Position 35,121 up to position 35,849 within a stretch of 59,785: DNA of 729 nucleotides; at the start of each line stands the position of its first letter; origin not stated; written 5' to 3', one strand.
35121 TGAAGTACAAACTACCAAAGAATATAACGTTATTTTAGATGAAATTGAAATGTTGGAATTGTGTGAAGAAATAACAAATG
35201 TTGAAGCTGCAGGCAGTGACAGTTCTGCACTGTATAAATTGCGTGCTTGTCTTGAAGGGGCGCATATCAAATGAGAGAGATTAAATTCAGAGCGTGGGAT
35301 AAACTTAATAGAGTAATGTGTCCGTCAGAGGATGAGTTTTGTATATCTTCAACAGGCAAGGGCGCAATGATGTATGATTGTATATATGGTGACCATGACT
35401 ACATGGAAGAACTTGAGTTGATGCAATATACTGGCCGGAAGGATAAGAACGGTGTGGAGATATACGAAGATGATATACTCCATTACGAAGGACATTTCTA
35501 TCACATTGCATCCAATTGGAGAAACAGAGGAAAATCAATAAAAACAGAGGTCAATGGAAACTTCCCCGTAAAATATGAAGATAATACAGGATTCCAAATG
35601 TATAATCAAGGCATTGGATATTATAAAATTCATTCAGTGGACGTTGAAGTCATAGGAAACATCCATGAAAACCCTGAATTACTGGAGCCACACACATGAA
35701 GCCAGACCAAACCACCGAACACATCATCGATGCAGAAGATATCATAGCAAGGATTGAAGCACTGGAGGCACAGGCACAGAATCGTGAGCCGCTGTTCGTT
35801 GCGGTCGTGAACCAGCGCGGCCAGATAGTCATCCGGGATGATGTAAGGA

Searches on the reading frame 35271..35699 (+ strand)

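Call 43: search_protein_families(library=phrogs, proteins=[window:35271-35699:+], max_evalue=0.001)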
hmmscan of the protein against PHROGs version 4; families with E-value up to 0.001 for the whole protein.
window:35271-35699:+ (142 aa): 4 families
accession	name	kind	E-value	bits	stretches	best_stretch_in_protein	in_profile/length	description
phrog_98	-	unknown function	7.9e-36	124.5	1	1-139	25-151/208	-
phrog_8684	-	unknown function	1.1e-11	46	1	46-140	57-162/164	-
phrog_24347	-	unknown function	9e-09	35.9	1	4-71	133-193/245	-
phrog_9246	-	unknown function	6.3e-07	30.6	1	4-73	3-76/82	-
